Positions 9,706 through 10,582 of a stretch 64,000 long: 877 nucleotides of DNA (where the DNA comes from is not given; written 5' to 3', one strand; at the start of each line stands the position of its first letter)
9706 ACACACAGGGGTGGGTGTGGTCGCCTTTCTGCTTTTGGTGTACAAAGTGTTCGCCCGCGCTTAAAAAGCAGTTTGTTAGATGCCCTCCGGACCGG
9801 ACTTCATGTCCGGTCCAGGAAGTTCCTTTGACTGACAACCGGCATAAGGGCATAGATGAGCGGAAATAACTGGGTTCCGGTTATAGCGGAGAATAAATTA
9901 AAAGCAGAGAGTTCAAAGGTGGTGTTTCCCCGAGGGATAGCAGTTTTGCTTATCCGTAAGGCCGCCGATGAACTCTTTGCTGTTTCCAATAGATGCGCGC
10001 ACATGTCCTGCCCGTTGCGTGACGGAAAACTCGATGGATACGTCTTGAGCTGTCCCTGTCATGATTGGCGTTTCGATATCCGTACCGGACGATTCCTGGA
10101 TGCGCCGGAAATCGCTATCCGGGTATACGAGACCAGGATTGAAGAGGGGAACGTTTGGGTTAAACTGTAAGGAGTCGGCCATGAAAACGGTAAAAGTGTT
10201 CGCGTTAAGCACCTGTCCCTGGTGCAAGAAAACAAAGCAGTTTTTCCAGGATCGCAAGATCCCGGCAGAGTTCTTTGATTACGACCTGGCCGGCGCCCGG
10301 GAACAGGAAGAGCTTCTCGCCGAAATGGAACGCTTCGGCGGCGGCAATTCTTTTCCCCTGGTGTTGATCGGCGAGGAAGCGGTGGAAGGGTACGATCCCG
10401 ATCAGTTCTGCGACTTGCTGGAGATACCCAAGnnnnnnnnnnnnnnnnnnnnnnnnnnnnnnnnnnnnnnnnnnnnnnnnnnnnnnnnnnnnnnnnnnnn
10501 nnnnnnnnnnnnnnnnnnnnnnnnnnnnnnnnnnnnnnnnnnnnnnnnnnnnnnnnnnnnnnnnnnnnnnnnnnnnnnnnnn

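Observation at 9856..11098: Translationally coupled Rieske - glutaredoxin - FTR(catalytic) - Rieske operon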

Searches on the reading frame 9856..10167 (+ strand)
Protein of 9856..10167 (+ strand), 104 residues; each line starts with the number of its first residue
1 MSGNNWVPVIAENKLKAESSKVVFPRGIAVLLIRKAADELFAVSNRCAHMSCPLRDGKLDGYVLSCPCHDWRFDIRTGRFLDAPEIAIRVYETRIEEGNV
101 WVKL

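Call 5: search_protein_families(library=pfam, proteins=[window:9856-10167:+], max_evalue=0.01)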
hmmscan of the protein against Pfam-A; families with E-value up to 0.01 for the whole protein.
window:9856-10167:+ (104 aa): 2 families
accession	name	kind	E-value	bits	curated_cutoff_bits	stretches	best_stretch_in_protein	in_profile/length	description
PF00355.32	Rieske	-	2.4e-19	69.5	20.3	1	5-87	1-82/88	Rieske [2Fe-2S] domain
PF13806.12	Rieske_2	-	1.2e-16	61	27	1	5-103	1-104/104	Rieske-like [2Fe-2S] domain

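Call 6: search_protein_families(library=ncbifam, proteins=[window:9856-10167:+], max_evalue=0.01)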
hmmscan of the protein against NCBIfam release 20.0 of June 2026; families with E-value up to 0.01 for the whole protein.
window:9856-10167:+ (104 aa): 12 families
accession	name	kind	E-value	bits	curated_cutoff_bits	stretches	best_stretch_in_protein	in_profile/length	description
TIGR02378.1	nirD_assim_sml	equivalog_domain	1.8e-17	63.4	74.65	1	5-104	1-105/105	nitrite reductase small subunit NirD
NF041683.1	ant_diox_AndAb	equivalog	5.5e-14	52.2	150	1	5-103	1-99/100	anthranilate 1,2-dioxygenase ferredoxin subunit AndAb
NF007422.0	PRK09965.1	equivalog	5.7e-14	52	113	1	16-104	14-100/106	bifunctional 3-phenylpropionate/cinnamic acid dioxygenase ferredoxin subunit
TIGR02377.1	MocE_fam_FeS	subfamily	7.8e-12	45.1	136.15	1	5-103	1-100/101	MocE family 2Fe-2S type ferredoxin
NF052579.1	BetMthstMoxSdmAMthl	equivalog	4.6e-11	42.3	600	1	1-75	13-87/351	4beta-methylsterol monooxygenase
NF041174.1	SDX_Thmprot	equivalog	8.4e-11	42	170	1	15-88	11-84/109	sulredoxin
NF042948.2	3PPDioc_HcaC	equivalog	2.3e-10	40.7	150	1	17-104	15-102/105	3-phenylpropionate/cinnamic acid dioxygenase ferredoxin subunit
TIGR01416.1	Rieske_proteo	equivalog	0.00017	21.6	97.4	1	33-82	102-152/176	ubiquinol-cytochrome c reductase iron-sulfur subunit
NF007066.0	PRK09511.1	equivalog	0.00039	20.7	135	1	35-103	34-107/108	nitrite reductase small subunit NirD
NF050121.1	bc1_QcrA_actin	exception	0.00057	19.5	275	1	37-76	237-276/319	cytochrome bc1 complex Rieske iron-sulfur subunit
TIGR03229.1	benzo_1_2_benA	equivalog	0.0036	16.2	780.95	1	5-81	38-115/433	benzoate 1,2-dioxygenase large subunit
TIGR03228.1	anthran_1_2_A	equivalog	0.0039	16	671.9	1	4-74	37-109/438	anthranilate 1,2-dioxygenase large subunit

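Call 24: search_solved_structures(query=window:9856-10167:+, max_evalue=0.001, show_alignments=2)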
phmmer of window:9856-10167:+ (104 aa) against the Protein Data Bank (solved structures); distinct sequences matched with E-value up to 0.001: 26.
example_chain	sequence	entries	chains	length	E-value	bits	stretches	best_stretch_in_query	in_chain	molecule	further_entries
1vck_A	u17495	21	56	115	7.4e-12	48.4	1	5-102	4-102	ferredoxin component of carbazole | Ferredoxin CarAc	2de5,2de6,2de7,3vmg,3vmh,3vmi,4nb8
5bok_A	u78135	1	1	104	1.2e-11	47.8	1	4-104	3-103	Ferredoxin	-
2qpz_A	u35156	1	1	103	2.6e-11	46.6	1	31-102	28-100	Naphthalene 1,2-dioxygenase system ferredoxin subunit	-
2i7f_A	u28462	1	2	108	2.3e-10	43.6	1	22-100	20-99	Ferredoxin component of dioxygenase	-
1fqt_A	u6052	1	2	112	3.4e-09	39.8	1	27-102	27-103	RIESKE-TYPE FERREDOXIN OF BIPHENYL DIOXYGENASE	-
4emj_B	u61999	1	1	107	2e-08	37.4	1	29-102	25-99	Toluene 1,2-dioxygenase system ferredoxin subunit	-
3dqy_A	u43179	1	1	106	2.1e-08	37.3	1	29-102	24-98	Toluene 1,2-dioxygenase system ferredoxin subunit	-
2e4p_A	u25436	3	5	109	3.9e-07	33.2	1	35-102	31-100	Biphenyl dioxygenase ferredoxin subunit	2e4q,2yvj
3gce_A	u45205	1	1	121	6e-07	32.6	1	27-96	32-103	Ferredoxin component of carbazole 1,9a-dioxygenase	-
6icp_A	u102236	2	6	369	6.5e-07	32.5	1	6-76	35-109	Methylxanthine N1-demethylase NdmA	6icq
6ick_A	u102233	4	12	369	6.5e-07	32.5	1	6-76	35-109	Methylxanthine N1-demethylase NdmA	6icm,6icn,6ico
5cxm_A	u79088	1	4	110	2.3e-06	30.7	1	10-103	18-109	Cytochrome b6/f complex iron-sulfur subunit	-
1vm9_A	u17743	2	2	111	5.6e-06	29.5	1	27-102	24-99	Toluene-4-monooxygenase system protein C | Toluene-4-monooxygenase system ferredoxin subunit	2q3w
4p1c_H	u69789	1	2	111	5.7e-06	29.5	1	27-102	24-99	Toluene-4-monooxygenase system ferredoxin subunit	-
4p1b_H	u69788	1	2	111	6.7e-06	29.2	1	27-102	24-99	Toluene-4-monooxygenase system ferredoxin subunit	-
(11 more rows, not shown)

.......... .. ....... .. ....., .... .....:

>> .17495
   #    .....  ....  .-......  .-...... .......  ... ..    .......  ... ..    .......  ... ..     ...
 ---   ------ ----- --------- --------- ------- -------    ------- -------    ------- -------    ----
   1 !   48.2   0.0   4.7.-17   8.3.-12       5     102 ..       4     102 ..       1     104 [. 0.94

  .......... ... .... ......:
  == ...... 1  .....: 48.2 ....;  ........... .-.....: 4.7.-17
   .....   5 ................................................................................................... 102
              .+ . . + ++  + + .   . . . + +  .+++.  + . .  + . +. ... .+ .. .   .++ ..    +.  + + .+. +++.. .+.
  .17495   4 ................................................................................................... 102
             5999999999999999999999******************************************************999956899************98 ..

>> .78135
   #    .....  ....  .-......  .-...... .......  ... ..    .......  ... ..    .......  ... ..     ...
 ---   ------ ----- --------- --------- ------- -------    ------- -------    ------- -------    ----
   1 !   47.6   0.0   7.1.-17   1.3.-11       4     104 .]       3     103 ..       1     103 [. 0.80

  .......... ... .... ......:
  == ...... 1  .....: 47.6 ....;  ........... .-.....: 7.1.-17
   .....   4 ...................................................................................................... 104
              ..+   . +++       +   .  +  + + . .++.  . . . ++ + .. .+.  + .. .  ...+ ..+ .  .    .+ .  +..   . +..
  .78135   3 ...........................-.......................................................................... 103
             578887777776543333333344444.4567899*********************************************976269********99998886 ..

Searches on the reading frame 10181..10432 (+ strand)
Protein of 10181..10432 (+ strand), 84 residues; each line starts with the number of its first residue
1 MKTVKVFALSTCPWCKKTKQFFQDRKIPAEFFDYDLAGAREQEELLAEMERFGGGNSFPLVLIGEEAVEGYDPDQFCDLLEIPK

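Call 5: search_protein_families(library=pfam, proteins=[window:10181-10432:+], max_evalue=0.01)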
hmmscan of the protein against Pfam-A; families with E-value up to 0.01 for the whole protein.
window:10181-10432:+ (84 aa): 1 family
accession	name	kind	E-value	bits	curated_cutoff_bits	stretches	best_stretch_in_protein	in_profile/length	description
PF00462.30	Glutaredoxin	-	3.7e-10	40.3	22.9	1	4-67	1-59/60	Glutaredoxin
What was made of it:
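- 10181..10435 (+): Glutaredoxin-like thioredoxin-fold protein, 84 aa, active site C12-P-W-C15. It is the presumed direct dithiol/disulfide partner of the FTRc-like enzyme. PF00462 3.7e-10 (call 5).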

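Call 6: search_protein_families(library=ncbifam, proteins=[window:10181-10432:+], max_evalue=0.01)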
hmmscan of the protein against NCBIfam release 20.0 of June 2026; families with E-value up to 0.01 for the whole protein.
window:10181-10432:+ (84 aa): 8 families
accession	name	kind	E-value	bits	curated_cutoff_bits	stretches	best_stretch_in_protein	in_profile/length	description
TIGR02196.1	GlrX_YruB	hypoth_equivalog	2.9e-11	43.7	88.55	1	3-80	1-73/74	glutaredoxin-like protein, YruB-family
TIGR02180.1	GRX_euk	equivalog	2.6e-09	37.2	87.25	1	4-72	1-69/84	glutaredoxin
TIGR02181.1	GRX_bact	equivalog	3.7e-08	33.5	90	1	4-72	1-65/80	glutaredoxin 3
TIGR02194.1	GlrX_NrdH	subfamily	1.4e-05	25.2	85.75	1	4-78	1-70/72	glutaredoxin-like protein NrdH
NF041212.1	Uxx_star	subfamily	7.9e-05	22.8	66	1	4-68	1-60/70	Uxx-star family glutaredoxin-like (seleno)protein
NF041114.2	gluta_UXX_star_1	equivalog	0.0002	21.5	72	1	5-71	2-64/70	UXX-star selenoprotein family 1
NF007923.0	PRK10638.1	equivalog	0.00087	19.3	129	1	1-72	1-67/83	glutaredoxin 3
TIGR01617.1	arsC_related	subfamily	0.0016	18.7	75.05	1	4-47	1-43/117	Spx/MgsR family RNA polymerase-binding regulatory protein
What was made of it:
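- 10181..10435 (+): The YruB-family model scores below its cut-off (call 6).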

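Call 26: search_solved_structures(query=window:10181-10432:+, max_evalue=0.001, show_alignments=1)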
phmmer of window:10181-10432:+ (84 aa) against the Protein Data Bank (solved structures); distinct sequences matched with E-value up to 0.001: 18.
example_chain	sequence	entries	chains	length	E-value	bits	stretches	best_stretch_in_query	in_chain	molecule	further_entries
3nzn_A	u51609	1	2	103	3.5e-11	46.6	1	5-74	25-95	Glutaredoxin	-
5cax_A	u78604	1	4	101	2.5e-10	43.8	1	5-78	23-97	Glutaredoxin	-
3ic4_A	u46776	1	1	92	1.3e-08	38.4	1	3-80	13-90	Glutaredoxin (Grx-1)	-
2mzc_A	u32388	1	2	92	3.2e-05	27.5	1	4-72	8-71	Glutaredoxin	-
2khp_A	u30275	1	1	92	3.4e-05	27.4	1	4-72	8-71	GLUTAREDOXIN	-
1kte_A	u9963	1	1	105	5.5e-05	26.8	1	4-71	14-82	THIOLTRANSFERASE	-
5w1j_A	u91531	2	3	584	5.5e-05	26.8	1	4-72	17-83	Thioredoxin glutathione reductase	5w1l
5w1l_A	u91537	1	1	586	5.6e-05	26.8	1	4-72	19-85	Thioredoxin glutathione reductase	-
2klx_A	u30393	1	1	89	0.00011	25.8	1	1-72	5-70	Glutaredoxin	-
7c10_A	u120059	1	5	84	0.00017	25.3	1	2-81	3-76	Glutaredoxin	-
4mja_A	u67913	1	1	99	0.0003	24.4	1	4-73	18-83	Probable glutaredoxin ssr2061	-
3qmx_A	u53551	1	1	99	0.00037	24.1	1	4-73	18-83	Glutaredoxin A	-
4mjc_A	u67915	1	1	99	0.00037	24.1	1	4-73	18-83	Probable glutaredoxin ssr2061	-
4mjb_A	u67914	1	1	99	0.00038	24.1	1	4-73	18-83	Probable glutaredoxin ssr2061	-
3zit_A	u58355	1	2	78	0.00039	24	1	1-82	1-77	THIOREDOXIN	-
7pwe_A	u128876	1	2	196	0.00065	23.4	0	3-71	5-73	Ferredoxin-thioredoxin reductase subunit B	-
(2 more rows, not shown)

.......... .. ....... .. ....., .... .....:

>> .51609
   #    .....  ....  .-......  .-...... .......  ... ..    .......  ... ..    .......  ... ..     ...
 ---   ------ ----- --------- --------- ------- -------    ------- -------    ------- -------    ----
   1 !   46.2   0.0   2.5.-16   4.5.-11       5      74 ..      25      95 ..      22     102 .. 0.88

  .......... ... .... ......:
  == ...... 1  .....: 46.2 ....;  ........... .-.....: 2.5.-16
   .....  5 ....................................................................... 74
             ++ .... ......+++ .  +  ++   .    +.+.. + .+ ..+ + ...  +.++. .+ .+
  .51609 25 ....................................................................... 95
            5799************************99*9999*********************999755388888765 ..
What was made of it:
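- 10181..10435 (+): The best solved relatives are the archaeal Grx-like proteins 3nzn, 5cax and 3ic4, and it also matches the N-terminal domain of the Grx/FDR fusion 7pwe (call 26).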
